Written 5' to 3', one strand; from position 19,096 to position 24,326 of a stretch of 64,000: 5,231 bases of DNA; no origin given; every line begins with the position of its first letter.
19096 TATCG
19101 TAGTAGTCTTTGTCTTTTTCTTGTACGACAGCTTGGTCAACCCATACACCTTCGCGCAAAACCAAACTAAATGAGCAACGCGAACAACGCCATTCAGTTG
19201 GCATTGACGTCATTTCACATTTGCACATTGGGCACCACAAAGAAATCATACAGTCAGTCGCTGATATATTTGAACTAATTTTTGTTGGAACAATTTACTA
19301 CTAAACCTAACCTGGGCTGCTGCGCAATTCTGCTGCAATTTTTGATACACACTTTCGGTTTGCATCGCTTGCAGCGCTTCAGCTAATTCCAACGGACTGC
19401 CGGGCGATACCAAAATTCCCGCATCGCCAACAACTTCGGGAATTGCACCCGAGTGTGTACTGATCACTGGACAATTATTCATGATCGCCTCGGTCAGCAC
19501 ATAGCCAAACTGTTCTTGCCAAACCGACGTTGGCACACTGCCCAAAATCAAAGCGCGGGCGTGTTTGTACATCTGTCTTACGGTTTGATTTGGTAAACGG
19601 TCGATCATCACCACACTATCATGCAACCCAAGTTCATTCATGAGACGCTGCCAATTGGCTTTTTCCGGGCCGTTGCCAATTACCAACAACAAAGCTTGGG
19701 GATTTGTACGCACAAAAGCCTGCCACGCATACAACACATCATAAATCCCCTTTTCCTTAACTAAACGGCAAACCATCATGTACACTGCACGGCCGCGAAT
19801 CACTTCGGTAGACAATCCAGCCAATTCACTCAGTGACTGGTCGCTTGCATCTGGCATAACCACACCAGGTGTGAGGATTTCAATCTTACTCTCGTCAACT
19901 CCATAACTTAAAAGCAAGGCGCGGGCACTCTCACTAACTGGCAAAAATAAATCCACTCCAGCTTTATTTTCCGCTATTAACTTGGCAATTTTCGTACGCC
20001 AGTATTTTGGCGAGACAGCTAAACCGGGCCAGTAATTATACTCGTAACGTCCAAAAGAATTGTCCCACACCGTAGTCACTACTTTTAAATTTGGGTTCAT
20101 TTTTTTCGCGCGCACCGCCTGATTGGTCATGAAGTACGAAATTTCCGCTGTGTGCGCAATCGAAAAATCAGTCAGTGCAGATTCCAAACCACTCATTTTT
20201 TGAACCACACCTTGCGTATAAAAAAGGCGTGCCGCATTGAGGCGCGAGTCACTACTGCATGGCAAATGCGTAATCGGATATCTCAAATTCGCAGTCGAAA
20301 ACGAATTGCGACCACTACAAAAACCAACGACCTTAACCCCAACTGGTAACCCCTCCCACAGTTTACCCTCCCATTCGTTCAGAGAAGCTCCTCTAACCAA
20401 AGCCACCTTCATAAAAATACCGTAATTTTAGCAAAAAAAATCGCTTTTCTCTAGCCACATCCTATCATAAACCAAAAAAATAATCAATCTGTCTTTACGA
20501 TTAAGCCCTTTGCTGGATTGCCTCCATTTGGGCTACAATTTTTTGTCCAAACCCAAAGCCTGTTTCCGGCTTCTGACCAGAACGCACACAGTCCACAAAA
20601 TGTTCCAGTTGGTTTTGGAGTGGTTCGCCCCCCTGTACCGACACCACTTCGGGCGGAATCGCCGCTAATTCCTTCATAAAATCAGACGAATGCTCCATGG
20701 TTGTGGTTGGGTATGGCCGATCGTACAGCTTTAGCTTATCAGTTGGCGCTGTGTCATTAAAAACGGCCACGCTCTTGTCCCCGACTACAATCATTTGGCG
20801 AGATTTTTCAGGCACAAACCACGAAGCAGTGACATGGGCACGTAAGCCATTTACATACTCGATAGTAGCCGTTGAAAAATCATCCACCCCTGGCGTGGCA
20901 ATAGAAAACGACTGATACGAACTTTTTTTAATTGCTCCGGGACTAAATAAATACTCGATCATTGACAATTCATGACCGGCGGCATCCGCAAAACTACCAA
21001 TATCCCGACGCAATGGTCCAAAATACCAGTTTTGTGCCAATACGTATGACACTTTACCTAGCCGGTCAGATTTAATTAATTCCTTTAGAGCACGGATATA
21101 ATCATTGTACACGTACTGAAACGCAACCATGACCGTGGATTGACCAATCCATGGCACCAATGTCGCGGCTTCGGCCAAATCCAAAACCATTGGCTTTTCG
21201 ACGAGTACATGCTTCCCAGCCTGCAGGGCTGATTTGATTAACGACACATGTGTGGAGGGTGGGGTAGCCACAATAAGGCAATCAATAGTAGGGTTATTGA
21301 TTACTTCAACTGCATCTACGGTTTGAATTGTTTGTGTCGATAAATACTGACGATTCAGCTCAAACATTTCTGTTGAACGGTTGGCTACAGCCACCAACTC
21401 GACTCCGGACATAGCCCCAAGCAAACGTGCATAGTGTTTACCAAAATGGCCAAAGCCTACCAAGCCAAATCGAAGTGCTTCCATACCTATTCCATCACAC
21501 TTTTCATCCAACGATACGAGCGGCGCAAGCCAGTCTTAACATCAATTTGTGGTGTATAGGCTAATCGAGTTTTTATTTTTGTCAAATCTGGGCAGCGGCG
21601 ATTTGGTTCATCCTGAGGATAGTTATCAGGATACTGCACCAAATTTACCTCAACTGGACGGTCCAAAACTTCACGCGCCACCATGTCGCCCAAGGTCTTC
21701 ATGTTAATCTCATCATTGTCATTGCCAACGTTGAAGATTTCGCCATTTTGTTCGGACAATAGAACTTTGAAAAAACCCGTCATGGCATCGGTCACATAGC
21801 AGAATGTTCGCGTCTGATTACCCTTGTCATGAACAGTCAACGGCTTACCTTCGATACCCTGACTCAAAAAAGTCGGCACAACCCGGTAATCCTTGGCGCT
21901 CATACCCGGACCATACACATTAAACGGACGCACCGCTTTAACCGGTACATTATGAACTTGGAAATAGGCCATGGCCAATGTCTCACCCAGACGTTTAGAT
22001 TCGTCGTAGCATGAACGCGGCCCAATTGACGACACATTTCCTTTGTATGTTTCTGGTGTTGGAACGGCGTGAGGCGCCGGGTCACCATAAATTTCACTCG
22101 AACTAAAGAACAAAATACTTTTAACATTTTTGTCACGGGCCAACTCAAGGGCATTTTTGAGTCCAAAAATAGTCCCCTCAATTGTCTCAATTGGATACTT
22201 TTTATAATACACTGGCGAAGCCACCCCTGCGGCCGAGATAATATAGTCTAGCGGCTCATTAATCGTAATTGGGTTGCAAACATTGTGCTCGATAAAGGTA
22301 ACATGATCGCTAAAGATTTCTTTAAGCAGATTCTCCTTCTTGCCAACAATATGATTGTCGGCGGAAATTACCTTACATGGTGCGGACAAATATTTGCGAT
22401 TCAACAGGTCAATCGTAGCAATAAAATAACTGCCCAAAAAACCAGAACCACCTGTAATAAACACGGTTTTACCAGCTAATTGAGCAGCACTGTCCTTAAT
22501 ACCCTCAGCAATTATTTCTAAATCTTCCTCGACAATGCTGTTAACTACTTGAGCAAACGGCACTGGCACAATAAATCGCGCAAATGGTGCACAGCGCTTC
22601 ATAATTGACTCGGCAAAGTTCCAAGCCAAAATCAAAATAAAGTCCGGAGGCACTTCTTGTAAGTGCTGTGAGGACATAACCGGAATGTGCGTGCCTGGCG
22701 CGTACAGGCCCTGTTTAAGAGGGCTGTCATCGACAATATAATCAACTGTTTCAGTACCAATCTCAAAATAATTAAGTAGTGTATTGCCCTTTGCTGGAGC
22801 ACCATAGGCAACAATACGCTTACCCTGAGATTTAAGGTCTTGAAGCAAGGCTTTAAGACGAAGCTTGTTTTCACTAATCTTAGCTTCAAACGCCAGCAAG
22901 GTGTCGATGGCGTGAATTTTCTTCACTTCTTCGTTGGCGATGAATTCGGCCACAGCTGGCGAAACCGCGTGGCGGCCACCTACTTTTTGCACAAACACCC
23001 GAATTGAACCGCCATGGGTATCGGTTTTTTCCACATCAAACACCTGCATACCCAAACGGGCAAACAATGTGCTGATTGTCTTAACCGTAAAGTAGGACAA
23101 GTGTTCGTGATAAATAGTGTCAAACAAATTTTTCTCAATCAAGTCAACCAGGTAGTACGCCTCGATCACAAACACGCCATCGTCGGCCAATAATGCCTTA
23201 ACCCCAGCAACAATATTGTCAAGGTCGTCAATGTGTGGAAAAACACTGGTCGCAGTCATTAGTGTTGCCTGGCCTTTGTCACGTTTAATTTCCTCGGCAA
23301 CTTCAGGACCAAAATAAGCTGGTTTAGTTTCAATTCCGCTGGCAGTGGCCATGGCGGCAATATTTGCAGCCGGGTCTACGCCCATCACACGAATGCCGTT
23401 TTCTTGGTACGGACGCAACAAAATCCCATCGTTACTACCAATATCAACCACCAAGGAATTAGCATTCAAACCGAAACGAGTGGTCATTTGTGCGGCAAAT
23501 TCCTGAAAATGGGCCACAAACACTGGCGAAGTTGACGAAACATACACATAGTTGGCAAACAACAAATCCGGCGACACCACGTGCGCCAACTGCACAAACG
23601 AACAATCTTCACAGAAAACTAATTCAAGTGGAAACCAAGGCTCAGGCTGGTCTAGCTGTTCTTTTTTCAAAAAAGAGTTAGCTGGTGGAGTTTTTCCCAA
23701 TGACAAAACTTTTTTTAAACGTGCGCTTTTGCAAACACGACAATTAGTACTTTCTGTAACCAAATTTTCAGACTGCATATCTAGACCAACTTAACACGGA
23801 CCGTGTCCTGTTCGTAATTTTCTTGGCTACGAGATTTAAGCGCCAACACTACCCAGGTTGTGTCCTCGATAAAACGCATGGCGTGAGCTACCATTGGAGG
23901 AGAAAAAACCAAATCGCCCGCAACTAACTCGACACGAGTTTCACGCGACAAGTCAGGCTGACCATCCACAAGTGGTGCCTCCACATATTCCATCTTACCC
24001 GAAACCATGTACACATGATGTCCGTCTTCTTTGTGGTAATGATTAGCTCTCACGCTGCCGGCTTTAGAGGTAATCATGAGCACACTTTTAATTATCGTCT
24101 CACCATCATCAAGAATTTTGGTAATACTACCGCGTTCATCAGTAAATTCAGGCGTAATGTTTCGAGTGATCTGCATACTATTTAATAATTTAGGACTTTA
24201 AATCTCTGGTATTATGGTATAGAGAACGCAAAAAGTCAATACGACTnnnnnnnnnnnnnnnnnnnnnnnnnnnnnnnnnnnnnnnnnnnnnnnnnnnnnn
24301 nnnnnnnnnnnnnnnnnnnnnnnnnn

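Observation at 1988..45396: About 43-kb unidirectional surface-glycan supercluster headed by an ECF sigma/anti-sigma pair and an S-layer-like gene: candidate S-layer O-glycosylation locus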

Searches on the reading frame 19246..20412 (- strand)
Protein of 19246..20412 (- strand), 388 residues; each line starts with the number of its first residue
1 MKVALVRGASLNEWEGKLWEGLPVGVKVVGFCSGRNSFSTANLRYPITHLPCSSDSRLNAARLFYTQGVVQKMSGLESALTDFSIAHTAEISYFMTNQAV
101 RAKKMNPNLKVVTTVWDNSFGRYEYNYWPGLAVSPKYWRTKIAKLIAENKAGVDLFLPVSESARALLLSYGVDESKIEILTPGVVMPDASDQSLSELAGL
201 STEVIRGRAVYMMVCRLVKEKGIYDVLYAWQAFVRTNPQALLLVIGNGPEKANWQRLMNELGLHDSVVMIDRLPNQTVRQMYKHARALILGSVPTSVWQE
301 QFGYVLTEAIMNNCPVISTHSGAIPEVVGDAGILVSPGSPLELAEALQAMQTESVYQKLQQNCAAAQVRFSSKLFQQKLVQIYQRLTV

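Call 5: search_protein_families(library=pfam, proteins=[window:19246-20412:-], max_evalue=0.01)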
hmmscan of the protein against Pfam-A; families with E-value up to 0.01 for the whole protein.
window:19246-20412:- (388 aa): 3 families
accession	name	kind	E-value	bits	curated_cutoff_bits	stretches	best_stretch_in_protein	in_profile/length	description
PF00534.26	Glycos_transf_1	-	8.8e-26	90.9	26.4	1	208-362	15-164/172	Glycosyl transferases group 1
PF13692.12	Glyco_trans_1_4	-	6.3e-22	78.8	27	1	210-350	3-139/142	Glycosyl transferases group 1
PF13439.12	Glyco_transf_4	-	2.5e-05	24.8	28.5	1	73-184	71-166/170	Glycosyltransferase Family 4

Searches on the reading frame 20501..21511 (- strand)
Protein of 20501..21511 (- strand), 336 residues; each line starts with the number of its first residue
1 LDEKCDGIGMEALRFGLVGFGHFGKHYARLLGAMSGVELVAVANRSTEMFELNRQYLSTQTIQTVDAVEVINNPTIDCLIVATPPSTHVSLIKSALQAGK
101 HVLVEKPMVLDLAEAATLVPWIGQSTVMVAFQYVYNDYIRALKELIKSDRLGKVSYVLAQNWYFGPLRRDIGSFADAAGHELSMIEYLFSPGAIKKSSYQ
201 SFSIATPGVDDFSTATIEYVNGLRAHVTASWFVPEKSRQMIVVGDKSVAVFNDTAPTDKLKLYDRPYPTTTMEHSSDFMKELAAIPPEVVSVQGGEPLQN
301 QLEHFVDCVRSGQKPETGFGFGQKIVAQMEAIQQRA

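Call 4: search_protein_families(library=pfam, proteins=[window:20501-21511:-], max_evalue=0.01)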
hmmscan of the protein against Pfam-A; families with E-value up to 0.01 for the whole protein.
window:20501-21511:- (336 aa): 8 families
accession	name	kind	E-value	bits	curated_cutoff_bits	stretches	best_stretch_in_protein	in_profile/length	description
PF01408.29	GFO_IDH_MocA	-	1.4e-22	81.1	24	1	13-129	1-116/120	Oxidoreductase family, NAD-binding Rossmann fold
PF22725.1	GFO_IDH_MocA_C3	-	3.7e-13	50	27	1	139-247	1-121/124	GFO/IDH/MocA C-terminal domain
PF02894.22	GFO_IDH_MocA_C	-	1.5e-08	35.1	22.9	1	143-334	1-208/218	Oxidoreductase family, C-terminal alpha/beta domain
PF03447.22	NAD_binding_3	-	0.0003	21.9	24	1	19-104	1-87/116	Homoserine dehydrogenase, NAD binding domain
PF01488.26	Shikimate_DH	-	0.0016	18.9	24.3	1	13-113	13-112/138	Shikimate / quinate 5-dehydrogenase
PF03807.23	F420_oxidored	-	0.0043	18.1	21.6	1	15-102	2-88/94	NADP oxidoreductase coenzyme F420-dependent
PF03435.24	Sacchrp_dh_NADP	-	0.0058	17.4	25.1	0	17-104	3-97/129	Saccharopine dehydrogenase NADP binding domain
PF01113.26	DapB_N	-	0.0073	16.8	25.6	0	15-103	3-95/124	Dihydrodipicolinate reductase, N-terminus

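Call 88: search_protein_families(library=ncbifam, proteins=[window:20501-21511:-], max_evalue=0.00001)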
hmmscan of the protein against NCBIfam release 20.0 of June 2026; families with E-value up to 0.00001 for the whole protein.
window:20501-21511:- (336 aa): 10 families
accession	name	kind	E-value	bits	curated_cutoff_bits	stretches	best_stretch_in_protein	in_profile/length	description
NF040723.1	UDP-GlcNAcDh_Arch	equivalog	5.3e-34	118.1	450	1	13-318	1-283/302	UDP-N-acetylglucosamine 3-dehydrogenase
TIGR04380.1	myo_inos_iolG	equivalog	1e-22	80.5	355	1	13-188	2-184/330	inositol 2-dehydrogenase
NF008607.0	PRK11579.1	subfamily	6.4e-21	74.7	330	1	11-169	3-160/346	oxidoreductase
NF052679.1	InsChiInosDhIolG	equivalog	5.4e-13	48.7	540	1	12-154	2-148/343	bifunctional inositol 2-dehydrogenase/D-chiro-inositol 1-dehydrogenase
NF052479.1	LevoglcsnDh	equivalog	1e-12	47.5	650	1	45-156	44-156/386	levoglucosan dehydrogenase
NF007574.0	PRK10206.1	equivalog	1.8e-12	47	352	1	51-247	43-243/345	oxidoreductase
NF041392.1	XylDh_Gfo6_Halo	equivalog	2.3e-12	46.4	350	1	11-161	15-170/350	D-xylose 1-dehydrogenase Gfo6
NF058563.1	BT_2159_fam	equivalog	1.3e-10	40.8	650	1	14-156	2-145/350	disaccharide 3-dehydrogenase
NF058561.1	BT_2158_fam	equivalog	4.8e-08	32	750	1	74-158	95-181/487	glycoside 3-dehydrogenase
NF009825.0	PRK13302.1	equivalog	6.1e-06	25.9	253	1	9-105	3-97/271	aspartate dehydrogenase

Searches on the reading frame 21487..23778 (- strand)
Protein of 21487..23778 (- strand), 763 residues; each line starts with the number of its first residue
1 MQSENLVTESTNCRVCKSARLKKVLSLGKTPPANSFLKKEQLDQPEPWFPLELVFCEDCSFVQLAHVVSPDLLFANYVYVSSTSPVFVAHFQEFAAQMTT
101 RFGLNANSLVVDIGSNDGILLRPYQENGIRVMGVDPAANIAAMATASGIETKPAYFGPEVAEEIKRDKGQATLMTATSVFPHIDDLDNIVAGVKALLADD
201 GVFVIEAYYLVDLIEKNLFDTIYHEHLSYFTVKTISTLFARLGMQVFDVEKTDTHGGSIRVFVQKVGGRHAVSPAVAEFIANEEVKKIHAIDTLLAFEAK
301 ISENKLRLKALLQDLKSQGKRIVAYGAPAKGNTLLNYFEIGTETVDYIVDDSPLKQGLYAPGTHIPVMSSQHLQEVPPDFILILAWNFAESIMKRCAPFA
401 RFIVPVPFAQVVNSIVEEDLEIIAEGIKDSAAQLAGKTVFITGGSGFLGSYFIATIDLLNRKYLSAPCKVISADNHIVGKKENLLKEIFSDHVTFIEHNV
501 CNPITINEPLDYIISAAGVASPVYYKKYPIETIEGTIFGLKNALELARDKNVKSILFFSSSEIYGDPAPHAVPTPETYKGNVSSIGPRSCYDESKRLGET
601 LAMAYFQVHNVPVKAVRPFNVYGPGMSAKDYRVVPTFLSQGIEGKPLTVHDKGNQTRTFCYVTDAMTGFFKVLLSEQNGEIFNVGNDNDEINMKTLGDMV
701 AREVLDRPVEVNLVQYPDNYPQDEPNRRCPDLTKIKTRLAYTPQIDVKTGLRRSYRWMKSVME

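Call 4: search_protein_families(library=pfam, proteins=[window:21487-23778:-], max_evalue=0.01)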
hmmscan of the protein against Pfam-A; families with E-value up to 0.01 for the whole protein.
window:21487-23778:- (763 aa): 10 families
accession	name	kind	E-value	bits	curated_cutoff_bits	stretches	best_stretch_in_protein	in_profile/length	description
PF08484.17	Methyltransf_14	-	3.6e-52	176.8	23.5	1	254-407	2-160/160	C-methyltransferase C-terminal domain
PF01370.27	Epimerase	-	4.8e-40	137.9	20.9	1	439-685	1-240/240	NAD dependent epimerase/dehydratase family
PF16363.11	GDP_Man_Dehyd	-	1.2e-28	101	27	1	440-753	1-331/332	GDP-mannose 4,6 dehydratase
PF08421.16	Methyltransf_13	-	3.2e-25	88.5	31.3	1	13-74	1-62/62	Putative zinc binding domain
PF13489.12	Methyltransf_23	-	6.8e-17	62.1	27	1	90-246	4-161/164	Methyltransferase domain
PF01073.25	3Beta_HSD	-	1.8e-10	40.7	22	1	441-628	2-188/280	3-beta hydroxysteroid dehydrogenase/isomerase family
PF02719.21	Polysacc_synt_2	-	1.3e-07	31.6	20.2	0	585-682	132-226/293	Polysaccharide biosynthesis protein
PF08242.18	Methyltransf_12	-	8.4e-07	30.1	30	1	111-203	1-98/98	Methyltransferase domain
PF08241.18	Methyltransf_11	-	1.1e-06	29.6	21.2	1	111-205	1-95/95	Methyltransferase domain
PF07993.18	NAD_binding_4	-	4.8e-06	26.4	20.1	1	536-625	112-214/258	Male sterility protein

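Call 56: search_protein_families(library=ncbifam, proteins=[window:21487-23778:-], max_evalue=0.01)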
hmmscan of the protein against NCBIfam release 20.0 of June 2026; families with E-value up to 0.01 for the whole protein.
window:21487-23778:- (763 aa): 22 families
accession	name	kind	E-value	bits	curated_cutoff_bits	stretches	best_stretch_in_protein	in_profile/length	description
TIGR04180.1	EDH_00030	hypoth_equivalog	8.7e-31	107.1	475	1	439-745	1-296/297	NAD-dependent 4,6-dehydratase LegB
TIGR01181.1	dTDP_gluc_dehyt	equivalog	5.3e-29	101.3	365.1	1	439-759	2-312/321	dTDP-glucose 4,6-dehydratase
NF008872.0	PRK11908.1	equivalog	4.7e-21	75.2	294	1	486-759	41-336/349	bifunctional UDP-4-keto-pentose/UDP-xylose synthase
NF007490.0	PRK10084.1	subfamily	5.6e-19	68.3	649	1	439-758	3-334/361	dTDP-glucose 4,6-dehydratase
NF011728.1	PRK15181.1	equivalog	2.8e-18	66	760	1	433-758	12-337/348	Vi polysaccharide biosynthesis UDP-N-acetylglucosaminuronic acid C-4 epimerase TviC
NF007582.0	PRK10217.1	equivalog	1.9e-17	63.4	698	1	437-758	2-331/355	dTDP-glucose 4,6-dehydratase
NF005998.1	PRK08125.1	equivalog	4.9e-17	61.6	777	1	430-713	309-594/649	bifunctional UDP-4-amino-4-deoxy-L-arabinose formyltransferase/UDP-glucuronic acid oxidase ArnA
TIGR02197.1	heptose_epim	equivalog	3.1e-16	59.4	274.6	1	440-759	2-314/316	ADP-glyceromanno-heptose 6-epimerase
NF047922.1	GDPFucSynFcl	equivalog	1.3e-14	54.4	500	1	506-758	51-301/308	GDP-L-fucose synthase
TIGR01179.1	galE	equivalog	1.9e-13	50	262.3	1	439-761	2-328/332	UDP-glucose 4-epimerase GalE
TIGR02622.1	CDP_4_6_dhtase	equivalog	1.1e-11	44.5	278.45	1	436-762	4-334/352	CDP-glucose 4,6-dehydratase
NF007956.0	PRK10675.1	subfamily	2.9e-08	33.2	394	1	438-603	2-161/338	UDP-glucose 4-epimerase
TIGR01983.1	UbiG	equivalog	5.4e-07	29.1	102.95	1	107-205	50-151/228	bifunctional 2-polyprenyl-6-hydroxyphenol methylase/3-demethylubiquinol 3-O-methyltransferase UbiG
TIGR01746.1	Thioester-redct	subfamily_domain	5.9e-06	25.8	213.35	0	539-704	115-281/371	thioester reductase domain-containing protein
TIGR04130.1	FnlA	equivalog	1.9e-05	23.7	730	0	436-560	4-124/337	UDP-N-acetylglucosamine 4,6-dehydratase/5-epimerase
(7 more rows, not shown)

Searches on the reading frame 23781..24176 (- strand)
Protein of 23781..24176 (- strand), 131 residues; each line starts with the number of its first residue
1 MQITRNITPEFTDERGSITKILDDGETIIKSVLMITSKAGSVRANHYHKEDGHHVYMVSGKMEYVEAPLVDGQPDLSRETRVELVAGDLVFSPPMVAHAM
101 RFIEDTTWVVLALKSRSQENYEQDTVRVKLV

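Call 4: search_protein_families(library=pfam, proteins=[window:23781-24176:-], max_evalue=0.01)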
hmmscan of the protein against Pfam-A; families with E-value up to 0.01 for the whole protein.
window:23781-24176:- (131 aa): 5 families
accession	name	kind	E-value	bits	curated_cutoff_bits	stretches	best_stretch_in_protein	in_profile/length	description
PF07883.17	Cupin_2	-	3.1e-06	27.2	27.2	1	37-111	5-67/70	Cupin domain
PF14667.12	Polysacc_synt_C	-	2.2e-05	25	28.7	1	12-125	2-110/111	Polysaccharide biosynthesis C-terminal domain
PF12973.13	Cupin_7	-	2.2e-05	24.6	27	1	19-109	22-97/105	ChrR Cupin-like domain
PF00190.28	Cupin_1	-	0.0017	18.4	22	1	31-121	34-121/151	Cupin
PF00908.23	dTDP_sugar_isom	-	0.0023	18.1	27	1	32-116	43-132/168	dTDP-4-dehydrorhamnose 3,5-epimerase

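Call 88: search_protein_families(library=ncbifam, proteins=[window:23781-24176:-], max_evalue=0.00001)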
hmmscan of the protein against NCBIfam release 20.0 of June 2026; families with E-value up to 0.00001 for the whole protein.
window:23781-24176:- (131 aa): 0 families
